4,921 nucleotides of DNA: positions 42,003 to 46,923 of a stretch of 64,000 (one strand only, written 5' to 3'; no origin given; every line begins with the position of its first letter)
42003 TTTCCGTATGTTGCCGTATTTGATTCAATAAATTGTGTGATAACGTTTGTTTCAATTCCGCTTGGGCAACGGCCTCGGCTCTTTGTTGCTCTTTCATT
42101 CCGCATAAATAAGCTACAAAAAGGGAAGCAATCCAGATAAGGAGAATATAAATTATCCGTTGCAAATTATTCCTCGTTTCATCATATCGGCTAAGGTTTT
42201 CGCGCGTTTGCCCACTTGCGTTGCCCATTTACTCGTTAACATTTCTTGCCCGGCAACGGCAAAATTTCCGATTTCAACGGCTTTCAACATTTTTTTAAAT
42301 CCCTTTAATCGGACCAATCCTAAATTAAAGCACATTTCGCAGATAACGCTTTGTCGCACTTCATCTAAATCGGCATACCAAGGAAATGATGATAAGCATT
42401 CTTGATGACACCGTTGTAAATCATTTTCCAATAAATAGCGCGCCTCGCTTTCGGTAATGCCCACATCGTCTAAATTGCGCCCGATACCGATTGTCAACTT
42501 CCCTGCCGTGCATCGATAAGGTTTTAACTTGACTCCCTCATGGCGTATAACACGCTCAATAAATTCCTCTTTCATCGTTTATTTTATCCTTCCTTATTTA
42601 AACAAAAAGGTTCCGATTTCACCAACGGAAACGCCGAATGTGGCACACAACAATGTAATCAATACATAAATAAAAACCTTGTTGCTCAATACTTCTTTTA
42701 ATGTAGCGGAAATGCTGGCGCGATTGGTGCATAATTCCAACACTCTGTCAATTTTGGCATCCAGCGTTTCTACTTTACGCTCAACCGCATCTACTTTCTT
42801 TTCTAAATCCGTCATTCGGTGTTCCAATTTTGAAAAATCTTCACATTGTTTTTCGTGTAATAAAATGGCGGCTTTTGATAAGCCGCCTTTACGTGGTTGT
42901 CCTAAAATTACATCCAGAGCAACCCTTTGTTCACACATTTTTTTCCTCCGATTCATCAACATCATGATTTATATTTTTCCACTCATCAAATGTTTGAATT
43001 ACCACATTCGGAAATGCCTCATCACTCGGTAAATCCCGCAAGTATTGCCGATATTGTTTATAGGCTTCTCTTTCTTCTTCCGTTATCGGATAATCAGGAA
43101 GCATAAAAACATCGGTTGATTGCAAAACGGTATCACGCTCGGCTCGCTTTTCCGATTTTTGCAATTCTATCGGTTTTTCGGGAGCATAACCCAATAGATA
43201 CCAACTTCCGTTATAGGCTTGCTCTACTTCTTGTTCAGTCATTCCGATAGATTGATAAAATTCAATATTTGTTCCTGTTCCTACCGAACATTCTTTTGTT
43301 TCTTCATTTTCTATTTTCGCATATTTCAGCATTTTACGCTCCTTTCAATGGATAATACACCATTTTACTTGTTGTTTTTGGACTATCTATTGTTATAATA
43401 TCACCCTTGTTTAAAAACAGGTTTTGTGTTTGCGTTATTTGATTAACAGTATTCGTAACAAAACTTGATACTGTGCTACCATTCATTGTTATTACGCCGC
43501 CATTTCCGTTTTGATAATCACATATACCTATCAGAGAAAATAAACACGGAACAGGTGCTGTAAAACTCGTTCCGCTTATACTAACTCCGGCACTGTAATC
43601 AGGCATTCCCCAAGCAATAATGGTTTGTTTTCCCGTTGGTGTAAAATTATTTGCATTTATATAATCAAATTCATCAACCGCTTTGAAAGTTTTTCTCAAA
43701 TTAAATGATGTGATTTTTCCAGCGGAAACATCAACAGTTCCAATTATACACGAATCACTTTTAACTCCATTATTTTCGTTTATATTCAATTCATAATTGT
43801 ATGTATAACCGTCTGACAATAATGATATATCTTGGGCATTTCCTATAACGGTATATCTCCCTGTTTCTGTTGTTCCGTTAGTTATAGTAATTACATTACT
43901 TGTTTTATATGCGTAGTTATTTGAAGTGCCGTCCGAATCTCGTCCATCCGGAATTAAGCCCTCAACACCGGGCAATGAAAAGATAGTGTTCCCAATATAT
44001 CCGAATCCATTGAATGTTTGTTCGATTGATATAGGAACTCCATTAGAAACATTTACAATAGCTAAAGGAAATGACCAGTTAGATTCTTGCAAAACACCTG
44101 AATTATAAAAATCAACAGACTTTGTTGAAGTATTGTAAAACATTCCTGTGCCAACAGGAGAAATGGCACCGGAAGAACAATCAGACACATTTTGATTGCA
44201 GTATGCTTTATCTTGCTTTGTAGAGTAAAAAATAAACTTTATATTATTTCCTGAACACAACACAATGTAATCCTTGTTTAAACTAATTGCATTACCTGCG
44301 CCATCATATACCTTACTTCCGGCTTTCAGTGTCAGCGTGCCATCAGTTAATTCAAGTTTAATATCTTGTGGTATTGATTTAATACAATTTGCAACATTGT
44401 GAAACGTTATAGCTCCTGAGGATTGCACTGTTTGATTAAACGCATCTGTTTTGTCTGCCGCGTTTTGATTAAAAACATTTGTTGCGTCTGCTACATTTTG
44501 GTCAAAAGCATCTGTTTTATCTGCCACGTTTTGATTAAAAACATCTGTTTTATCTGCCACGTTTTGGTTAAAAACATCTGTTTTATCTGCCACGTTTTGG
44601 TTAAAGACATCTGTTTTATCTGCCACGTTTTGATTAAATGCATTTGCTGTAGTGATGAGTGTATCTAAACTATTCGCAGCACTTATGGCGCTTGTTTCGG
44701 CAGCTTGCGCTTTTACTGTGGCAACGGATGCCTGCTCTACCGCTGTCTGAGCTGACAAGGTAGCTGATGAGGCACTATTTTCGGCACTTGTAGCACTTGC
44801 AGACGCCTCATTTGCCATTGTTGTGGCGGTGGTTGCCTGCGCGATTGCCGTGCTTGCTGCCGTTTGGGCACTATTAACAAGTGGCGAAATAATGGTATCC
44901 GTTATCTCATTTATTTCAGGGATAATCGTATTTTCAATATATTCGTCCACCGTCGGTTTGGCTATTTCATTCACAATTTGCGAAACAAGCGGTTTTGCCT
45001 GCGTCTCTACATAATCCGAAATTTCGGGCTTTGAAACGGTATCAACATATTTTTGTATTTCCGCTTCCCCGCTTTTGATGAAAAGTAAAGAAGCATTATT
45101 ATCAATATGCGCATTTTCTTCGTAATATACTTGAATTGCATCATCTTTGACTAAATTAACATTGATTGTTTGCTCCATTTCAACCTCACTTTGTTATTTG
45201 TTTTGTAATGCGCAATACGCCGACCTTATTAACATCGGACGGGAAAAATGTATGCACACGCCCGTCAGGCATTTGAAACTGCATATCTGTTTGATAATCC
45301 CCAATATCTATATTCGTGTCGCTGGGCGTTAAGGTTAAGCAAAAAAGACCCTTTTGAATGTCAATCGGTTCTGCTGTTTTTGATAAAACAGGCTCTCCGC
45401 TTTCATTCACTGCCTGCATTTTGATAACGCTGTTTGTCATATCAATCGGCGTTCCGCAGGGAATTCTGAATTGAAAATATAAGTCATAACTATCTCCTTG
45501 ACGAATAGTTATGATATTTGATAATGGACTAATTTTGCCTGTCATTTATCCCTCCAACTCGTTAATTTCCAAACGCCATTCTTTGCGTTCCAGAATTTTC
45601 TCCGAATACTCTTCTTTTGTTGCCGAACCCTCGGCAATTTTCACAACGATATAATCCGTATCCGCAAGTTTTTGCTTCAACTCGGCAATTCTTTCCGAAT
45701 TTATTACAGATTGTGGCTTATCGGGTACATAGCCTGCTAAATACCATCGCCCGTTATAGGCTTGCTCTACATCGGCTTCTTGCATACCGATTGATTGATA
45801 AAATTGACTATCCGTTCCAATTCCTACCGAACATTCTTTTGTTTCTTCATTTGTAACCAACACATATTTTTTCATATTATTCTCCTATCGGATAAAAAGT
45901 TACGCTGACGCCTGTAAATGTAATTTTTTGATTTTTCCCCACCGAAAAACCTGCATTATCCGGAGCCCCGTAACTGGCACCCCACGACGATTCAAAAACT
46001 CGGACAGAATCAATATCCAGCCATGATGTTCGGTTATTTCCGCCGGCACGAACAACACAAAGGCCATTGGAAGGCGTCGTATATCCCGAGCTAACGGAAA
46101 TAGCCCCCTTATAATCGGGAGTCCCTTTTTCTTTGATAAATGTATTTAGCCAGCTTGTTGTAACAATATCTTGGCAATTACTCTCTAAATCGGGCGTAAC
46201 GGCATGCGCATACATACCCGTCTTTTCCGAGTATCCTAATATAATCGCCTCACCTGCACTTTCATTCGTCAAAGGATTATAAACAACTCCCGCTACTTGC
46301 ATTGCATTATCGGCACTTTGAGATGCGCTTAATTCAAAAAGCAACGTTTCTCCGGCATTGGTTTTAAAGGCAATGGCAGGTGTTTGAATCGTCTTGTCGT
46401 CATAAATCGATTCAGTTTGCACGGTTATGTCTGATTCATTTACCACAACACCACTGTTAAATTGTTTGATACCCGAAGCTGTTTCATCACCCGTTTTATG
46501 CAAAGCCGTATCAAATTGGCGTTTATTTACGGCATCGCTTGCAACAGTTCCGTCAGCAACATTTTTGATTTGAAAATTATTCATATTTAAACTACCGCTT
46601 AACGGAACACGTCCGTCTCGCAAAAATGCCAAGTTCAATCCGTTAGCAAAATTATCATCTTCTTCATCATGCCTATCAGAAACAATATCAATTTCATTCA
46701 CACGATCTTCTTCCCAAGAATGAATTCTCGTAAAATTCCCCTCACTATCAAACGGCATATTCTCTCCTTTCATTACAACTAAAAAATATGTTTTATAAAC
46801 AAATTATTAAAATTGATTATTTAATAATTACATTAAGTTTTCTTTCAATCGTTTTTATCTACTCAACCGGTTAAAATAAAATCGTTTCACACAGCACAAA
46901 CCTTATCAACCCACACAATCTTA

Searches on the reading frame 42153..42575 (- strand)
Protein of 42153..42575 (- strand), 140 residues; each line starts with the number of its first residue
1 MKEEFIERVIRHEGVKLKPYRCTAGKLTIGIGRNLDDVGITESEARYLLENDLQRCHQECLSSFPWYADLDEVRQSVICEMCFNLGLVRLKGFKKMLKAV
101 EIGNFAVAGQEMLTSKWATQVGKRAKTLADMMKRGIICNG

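Call 43: search_protein_families(library=pfam, proteins=[window:42153-42575:-], max_evalue=0.001)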
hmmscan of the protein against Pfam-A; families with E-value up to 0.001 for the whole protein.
window:42153-42575:- (140 aa): 1 family
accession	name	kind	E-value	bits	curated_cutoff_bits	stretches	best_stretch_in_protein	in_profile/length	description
PF00959.24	Phage_lysozyme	-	9.7e-14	52.2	22.3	1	11-129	2-119/125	Phage lysozyme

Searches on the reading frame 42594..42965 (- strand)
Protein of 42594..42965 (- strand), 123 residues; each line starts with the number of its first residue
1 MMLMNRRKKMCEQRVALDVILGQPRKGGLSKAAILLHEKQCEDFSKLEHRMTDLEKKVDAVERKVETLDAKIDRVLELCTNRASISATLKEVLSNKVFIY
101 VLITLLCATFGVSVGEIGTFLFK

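Call 43: search_protein_families(library=pfam, proteins=[window:42594-42965:-], max_evalue=0.001)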
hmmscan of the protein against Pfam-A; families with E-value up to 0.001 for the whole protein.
window:42594-42965:- (123 aa): 2 families
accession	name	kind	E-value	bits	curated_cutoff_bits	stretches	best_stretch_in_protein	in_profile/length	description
PF23991.1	DUF7310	-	0.00047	21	40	1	41-74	22-55/83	Coiled-coil region of unknown function (DUF7310)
PF11690.13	DUF3287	-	0.00054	20.2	27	1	32-72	52-92/121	Protein of unknown function (DUF3287)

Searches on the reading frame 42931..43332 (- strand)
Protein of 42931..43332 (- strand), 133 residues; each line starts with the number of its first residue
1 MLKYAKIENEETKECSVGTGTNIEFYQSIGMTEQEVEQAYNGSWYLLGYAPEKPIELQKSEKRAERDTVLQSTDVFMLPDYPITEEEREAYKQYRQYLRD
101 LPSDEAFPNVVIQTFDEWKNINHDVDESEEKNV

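Call 43: search_protein_families(library=pfam, proteins=[window:42931-43332:-], max_evalue=0.001)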
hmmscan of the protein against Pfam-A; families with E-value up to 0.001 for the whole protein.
window:42931-43332:- (133 aa): 2 families
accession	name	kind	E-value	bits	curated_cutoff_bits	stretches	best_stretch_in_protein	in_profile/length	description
PF16778.10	Phage_tail_APC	-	4.6e-16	58.8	26.6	1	61-110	3-52/60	Phage tail assembly chaperone protein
PF05076.18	SUFU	-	0.0008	19.8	25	0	9-40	116-147/172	Suppressor of fused protein (SUFU)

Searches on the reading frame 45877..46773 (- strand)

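Call 43: search_protein_families(library=pfam, proteins=[window:45877-46773:-], max_evalue=0.001)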
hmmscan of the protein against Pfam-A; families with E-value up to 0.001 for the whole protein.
window:45877-46773:- (298 aa): 1 family
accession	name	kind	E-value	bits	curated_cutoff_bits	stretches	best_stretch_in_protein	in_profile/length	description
PF05662.19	YadA_stalk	-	2.7e-07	31.3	28.4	1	68-102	1-35/43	Coiled stalk of trimeric autotransporter adhesin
